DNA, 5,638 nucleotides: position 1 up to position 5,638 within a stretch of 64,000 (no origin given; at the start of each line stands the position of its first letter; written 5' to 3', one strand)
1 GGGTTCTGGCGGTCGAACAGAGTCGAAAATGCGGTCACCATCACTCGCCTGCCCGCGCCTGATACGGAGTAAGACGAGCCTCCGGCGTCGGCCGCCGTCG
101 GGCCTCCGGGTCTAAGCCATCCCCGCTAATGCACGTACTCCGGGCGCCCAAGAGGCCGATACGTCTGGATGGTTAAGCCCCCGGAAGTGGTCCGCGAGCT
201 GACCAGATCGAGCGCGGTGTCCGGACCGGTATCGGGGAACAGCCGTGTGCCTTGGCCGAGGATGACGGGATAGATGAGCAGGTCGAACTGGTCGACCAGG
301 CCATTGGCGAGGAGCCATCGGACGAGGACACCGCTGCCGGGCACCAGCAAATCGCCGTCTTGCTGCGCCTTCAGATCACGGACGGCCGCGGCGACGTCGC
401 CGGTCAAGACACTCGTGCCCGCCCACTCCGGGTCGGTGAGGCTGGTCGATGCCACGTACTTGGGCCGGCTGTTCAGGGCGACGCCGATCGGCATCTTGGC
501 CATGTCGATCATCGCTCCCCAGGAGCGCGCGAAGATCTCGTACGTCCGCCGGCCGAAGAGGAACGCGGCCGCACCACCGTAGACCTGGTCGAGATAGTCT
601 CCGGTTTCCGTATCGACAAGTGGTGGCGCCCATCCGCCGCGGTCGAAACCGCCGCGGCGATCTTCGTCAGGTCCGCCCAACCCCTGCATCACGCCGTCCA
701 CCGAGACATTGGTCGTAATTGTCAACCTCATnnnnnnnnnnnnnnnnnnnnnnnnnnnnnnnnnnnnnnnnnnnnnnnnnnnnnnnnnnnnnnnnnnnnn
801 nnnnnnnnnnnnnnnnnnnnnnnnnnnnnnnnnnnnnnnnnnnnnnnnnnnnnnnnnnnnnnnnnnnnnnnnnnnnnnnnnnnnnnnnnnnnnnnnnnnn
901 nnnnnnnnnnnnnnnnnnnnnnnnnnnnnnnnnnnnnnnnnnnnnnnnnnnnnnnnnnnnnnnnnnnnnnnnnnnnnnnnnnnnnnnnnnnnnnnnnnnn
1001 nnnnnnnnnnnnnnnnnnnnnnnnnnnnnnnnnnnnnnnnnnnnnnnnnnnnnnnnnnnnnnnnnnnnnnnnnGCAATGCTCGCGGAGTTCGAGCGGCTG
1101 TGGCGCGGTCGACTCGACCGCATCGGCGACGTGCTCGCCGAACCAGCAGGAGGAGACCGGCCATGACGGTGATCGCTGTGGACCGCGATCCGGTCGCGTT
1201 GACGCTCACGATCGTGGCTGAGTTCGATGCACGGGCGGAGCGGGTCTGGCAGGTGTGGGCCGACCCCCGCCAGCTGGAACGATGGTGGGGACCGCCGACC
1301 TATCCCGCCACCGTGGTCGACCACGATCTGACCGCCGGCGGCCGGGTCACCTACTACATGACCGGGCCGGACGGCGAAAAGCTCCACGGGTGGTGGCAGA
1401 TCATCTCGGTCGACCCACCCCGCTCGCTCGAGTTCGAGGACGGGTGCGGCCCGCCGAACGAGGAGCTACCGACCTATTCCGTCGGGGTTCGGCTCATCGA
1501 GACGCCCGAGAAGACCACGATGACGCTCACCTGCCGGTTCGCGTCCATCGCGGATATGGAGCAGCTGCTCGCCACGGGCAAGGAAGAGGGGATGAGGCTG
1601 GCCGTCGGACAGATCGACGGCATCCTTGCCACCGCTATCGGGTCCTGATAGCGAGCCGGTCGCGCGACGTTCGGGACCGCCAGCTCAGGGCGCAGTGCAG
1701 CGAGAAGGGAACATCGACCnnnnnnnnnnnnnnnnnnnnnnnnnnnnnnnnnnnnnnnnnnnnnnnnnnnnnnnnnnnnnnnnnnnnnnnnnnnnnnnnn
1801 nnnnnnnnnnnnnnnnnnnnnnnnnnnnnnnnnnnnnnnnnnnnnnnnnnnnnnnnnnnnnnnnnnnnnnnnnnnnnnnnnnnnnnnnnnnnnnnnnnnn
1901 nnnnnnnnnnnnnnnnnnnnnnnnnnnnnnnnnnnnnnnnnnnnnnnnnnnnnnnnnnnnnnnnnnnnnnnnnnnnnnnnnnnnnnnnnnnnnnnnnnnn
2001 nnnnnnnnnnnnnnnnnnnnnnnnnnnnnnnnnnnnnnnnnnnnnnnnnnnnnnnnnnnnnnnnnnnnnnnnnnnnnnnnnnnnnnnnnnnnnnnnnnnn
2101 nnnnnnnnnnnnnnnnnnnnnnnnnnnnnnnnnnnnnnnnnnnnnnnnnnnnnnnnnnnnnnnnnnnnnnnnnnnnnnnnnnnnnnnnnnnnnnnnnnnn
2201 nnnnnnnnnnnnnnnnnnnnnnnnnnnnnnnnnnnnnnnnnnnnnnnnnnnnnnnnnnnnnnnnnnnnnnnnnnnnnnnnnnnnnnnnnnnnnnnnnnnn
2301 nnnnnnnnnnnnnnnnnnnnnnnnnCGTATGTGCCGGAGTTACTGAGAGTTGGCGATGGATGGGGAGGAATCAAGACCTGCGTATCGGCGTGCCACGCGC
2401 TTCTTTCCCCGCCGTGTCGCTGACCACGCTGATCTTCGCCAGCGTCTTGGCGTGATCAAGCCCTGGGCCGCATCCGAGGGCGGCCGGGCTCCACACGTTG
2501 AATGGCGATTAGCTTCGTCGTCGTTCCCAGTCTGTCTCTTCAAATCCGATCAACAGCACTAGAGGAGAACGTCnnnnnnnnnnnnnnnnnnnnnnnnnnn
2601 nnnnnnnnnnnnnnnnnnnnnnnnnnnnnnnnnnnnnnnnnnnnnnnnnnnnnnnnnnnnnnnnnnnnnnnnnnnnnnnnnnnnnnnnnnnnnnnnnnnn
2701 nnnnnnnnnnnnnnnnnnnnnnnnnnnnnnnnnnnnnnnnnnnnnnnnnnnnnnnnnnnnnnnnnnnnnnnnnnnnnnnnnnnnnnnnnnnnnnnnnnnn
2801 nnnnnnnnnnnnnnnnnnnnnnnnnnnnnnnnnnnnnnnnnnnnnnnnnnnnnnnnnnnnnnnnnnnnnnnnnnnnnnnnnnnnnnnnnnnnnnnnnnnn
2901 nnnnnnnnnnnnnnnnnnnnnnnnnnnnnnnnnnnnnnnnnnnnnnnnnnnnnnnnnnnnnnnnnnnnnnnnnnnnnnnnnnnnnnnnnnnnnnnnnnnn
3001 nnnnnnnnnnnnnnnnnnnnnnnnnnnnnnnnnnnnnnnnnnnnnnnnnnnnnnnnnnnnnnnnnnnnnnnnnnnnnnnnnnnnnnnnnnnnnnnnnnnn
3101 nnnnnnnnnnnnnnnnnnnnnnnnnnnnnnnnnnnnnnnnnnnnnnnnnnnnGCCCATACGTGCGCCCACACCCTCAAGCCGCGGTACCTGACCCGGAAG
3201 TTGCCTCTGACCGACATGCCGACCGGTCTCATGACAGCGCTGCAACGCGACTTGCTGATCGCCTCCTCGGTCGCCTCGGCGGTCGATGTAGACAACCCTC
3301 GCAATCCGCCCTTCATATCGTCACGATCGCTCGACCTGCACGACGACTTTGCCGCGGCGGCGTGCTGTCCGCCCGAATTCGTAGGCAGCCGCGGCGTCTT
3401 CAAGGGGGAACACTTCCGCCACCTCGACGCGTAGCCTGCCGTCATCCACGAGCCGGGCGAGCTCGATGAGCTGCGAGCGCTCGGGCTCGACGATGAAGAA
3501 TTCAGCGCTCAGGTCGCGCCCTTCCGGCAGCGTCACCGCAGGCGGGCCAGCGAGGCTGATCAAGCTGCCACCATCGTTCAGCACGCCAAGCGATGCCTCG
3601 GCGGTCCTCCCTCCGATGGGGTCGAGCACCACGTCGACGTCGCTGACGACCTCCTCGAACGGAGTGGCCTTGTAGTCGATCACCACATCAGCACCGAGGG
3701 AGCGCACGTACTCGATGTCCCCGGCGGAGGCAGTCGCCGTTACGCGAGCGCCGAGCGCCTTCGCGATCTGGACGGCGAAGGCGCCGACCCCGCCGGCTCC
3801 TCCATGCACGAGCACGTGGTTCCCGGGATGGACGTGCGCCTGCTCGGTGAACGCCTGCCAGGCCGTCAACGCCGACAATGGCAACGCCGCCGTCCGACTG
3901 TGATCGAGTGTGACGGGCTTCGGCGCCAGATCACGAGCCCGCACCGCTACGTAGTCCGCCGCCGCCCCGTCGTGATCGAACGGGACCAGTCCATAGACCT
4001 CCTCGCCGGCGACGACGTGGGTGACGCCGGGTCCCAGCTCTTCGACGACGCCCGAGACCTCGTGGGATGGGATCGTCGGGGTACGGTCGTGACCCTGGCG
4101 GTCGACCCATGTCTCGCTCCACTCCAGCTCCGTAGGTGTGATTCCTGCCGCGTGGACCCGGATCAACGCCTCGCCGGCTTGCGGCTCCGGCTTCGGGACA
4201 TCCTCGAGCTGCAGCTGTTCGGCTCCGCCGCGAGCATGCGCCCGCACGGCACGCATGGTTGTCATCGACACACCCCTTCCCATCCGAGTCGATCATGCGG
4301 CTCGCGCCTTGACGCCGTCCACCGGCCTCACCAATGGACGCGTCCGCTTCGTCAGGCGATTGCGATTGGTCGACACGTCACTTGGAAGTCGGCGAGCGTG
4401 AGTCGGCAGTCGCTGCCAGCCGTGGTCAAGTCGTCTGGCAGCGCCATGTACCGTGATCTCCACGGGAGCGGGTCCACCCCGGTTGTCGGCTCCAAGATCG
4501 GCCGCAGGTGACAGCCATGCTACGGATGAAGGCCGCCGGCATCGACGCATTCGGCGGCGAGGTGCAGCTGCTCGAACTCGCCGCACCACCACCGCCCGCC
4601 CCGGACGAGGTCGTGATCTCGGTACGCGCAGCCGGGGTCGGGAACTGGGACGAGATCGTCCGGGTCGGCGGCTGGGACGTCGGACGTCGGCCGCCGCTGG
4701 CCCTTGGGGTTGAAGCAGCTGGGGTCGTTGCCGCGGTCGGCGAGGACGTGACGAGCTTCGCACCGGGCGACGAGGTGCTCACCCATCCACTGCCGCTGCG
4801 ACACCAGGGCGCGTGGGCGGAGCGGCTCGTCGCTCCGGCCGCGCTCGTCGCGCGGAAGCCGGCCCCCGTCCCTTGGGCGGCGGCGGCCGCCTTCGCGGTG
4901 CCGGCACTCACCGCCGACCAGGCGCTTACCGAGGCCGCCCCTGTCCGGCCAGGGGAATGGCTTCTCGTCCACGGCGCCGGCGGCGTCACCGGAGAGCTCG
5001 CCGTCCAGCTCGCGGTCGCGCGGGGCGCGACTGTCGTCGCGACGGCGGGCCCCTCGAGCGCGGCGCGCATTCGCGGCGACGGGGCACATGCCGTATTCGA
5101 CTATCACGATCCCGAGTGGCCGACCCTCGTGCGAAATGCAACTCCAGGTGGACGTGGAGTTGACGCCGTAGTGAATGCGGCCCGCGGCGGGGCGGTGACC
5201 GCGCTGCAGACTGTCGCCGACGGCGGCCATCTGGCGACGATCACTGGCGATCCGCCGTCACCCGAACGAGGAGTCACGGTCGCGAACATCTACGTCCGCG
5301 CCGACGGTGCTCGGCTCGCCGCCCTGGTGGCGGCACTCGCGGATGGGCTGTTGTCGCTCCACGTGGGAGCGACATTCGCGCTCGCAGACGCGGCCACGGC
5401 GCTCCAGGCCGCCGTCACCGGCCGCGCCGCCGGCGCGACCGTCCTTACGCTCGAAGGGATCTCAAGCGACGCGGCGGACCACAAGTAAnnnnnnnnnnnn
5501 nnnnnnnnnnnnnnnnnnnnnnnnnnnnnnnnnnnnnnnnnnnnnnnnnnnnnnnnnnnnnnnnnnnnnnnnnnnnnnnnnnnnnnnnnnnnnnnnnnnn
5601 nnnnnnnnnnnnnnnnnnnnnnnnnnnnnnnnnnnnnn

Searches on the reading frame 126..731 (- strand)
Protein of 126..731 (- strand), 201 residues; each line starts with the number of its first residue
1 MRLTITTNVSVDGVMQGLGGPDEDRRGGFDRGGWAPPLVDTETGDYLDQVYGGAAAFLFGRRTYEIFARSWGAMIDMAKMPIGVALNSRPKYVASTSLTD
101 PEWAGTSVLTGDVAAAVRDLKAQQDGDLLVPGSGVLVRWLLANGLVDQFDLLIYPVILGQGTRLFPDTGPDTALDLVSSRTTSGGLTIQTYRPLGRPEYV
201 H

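Call 32: find_encoding_contigs(protein=window:126-731:-, flank=10000, max_places=6)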
Protein window:126-731:- (201 aa): 23 contigs read that carry it; 6 places shown.
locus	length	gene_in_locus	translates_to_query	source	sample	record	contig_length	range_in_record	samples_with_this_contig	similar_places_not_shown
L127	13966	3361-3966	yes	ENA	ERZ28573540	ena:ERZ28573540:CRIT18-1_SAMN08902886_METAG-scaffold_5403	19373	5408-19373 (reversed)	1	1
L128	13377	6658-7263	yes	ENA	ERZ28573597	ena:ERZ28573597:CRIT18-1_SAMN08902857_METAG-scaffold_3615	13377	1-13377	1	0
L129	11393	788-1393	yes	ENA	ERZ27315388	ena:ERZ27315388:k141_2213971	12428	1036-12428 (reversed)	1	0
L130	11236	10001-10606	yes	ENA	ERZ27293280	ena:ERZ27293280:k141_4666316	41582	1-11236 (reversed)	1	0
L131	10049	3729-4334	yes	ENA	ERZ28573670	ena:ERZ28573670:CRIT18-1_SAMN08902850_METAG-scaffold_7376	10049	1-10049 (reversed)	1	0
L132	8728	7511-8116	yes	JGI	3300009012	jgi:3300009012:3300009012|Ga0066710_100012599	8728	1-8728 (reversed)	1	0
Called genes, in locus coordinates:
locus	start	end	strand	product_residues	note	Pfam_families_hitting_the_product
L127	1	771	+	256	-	?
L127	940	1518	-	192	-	PF01872:RibD_C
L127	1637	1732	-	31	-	-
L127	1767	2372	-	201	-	PF01872:RibD_C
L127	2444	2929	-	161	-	PF10604:Polyketide_cyc2, PF08327:AHSA1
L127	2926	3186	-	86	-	-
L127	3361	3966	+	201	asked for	PF01872:RibD_C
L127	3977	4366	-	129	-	PF13205:Big_5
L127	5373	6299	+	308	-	PF04655:APH_6_hur, PF01636:APH (weak)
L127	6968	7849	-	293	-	PF12146:Hydrolase_4, PF00561:Abhydrolase_1, PF12697:Abhydrolase_6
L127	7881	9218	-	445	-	PF06245:DUF1015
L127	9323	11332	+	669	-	PF16177:ACAS_N, PF00501:AMP-binding, PF13193:AMP-binding_C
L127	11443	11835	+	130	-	-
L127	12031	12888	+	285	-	PF04203:Sortase (weak)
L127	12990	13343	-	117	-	PF13740:ACT_6 (faint), PF22190:TTHA0829-like_ACT (faint), PF01842:ACT (weak), PF13291:ACT_4 (faint), PF22629:ACT_AHAS_ss (faint), PF01842:ACT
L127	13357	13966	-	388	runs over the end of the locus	PF02771:Acyl-CoA_dh_N, PF02770:Acyl-CoA_dh_M, PF00441:Acyl-CoA_dh_1, PF08028:Acyl-CoA_dh_2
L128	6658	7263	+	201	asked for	PF01872:RibD_C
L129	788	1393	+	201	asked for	PF01872:RibD_C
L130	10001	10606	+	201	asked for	PF01872:RibD_C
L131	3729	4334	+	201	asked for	PF01872:RibD_C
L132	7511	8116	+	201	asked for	PF01872:RibD_C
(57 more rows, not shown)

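Call 66: search_protein_families(library=pfam, proteins=[L127:5373-6299:+], max_evalue=1)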
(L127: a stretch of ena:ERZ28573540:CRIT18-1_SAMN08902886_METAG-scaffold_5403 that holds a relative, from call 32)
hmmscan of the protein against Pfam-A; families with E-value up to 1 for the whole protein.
L127:5373-6299:+ (308 aa): 3 families
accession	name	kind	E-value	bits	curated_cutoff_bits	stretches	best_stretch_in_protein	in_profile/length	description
PF04655.20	APH_6_hur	-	8.2e-15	55.3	27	1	45-265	2-221/252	Aminoglycoside/hydroxyurea antibiotic resistance kinase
PF01636.29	APH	-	1.2e-06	28.9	23.2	1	54-261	6-230/239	Phosphotransferase enzyme family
PF03881.20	Fructosamin_kin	-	0.0038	16.9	22.4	1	194-241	180-227/288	Fructosamine kinase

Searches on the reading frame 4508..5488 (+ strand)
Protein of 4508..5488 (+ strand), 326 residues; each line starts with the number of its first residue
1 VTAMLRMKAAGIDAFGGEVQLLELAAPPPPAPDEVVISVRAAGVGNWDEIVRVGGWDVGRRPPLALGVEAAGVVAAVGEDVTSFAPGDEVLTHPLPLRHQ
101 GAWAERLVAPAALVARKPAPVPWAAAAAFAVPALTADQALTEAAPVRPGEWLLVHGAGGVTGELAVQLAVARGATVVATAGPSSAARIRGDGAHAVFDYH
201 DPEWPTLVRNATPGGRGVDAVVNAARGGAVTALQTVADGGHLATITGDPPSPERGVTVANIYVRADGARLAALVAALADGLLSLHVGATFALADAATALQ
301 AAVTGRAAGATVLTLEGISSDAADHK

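Call 7: search_protein_families(library=pfam, proteins=[window:4508-5488:+], max_evalue=0.01)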
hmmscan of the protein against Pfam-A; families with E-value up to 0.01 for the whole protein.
window:4508-5488:+ (326 aa): 3 families
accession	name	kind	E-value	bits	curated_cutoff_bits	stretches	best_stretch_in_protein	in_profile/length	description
PF08240.17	ADH_N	-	9.2e-14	52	23.5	1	32-118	2-103/104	Alcohol dehydrogenase GroES-like domain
PF13602.12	ADH_zinc_N_2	-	9.4e-13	49.7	27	1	192-313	2-134/134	Zinc-binding dehydrogenase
PF00107.32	ADH_zinc_N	-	8.1e-09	36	31.8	1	162-260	3-101/129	Zinc-binding dehydrogenase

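Call 8: search_protein_families(library=ncbifam, proteins=[window:4508-5488:+], max_evalue=0.01)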
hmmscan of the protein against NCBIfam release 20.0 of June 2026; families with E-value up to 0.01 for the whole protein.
window:4508-5488:+ (326 aa): 22 families
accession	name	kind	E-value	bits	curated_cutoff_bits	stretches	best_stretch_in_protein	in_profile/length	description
TIGR02824.1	quinone_pig3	subfamily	1.7e-34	119.3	296.8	1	12-246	6-238/325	putative NAD(P)H quinone oxidoreductase, PIG3 family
NF041183.1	Pks2_ls1_myc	equivalog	4.8e-23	80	2400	1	17-245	1415-1642/2086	sulfolipid-1 biosynthesis phthioceranic/hydroxyphthioceranic acid synthase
NF008024.0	PRK10754.1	subfamily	1.2e-21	77.1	348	1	26-214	22-207/327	NADPH:quinone reductase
TIGR02817.1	adh_fam_1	subfamily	3.3e-21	76.1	284.05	1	27-202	24-204/336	zinc-binding alcohol dehydrogenase family protein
NF010344.0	PRK13771.1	subfamily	3.3e-18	65.8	349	2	7-91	1-83/334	putative alcohol dehydrogenase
NF041172.1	AcrlCoa_red_Thmprot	equivalog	1e-13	51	500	2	7-92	1-84/334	acryloyl-CoA reductase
TIGR02823.1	oxido_YhdH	subfamily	1.7e-13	50.1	297.25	1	32-199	26-197/324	acrylyl-CoA reductase family protein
TIGR01751.1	crot-CoA-red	equivalog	6e-13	48.3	378.55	2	101-201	140-243/398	crotonyl-CoA carboxylase/reductase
TIGR03989.1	Rxyl_3153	subfamily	2.9e-12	46.6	440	2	7-95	2-88/370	NDMA-dependent alcohol dehydrogenase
NF006940.0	PRK09422.1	equivalog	2.8e-11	43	344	2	100-245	114-259/338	alcohol dehydrogenase AdhP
NF041097.1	keto_inos_dh_IolM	equivalog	1.9e-10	39.9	450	2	18-92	39-119/389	scyllo-inosose 3-dehydrogenase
NF003808.0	PRK05396.1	equivalog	4.5e-09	35.6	380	2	25-90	18-85/341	L-threonine 3-dehydrogenase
TIGR03451.1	mycoS_dep_FDH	equivalog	6.8e-09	35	512.9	1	22-91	17-83/358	S-(hydroxymethyl)mycothiol dehydrogenase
TIGR00692.1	tdh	equivalog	1.1e-08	34.6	458.35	2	98-245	114-260/340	L-threonine 3-dehydrogenase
NF047908.1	AldhRedAhr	equivalog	4.9e-07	28.9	470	1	97-203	116-221/335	NADPH-dependent aldehyde reductase Ahr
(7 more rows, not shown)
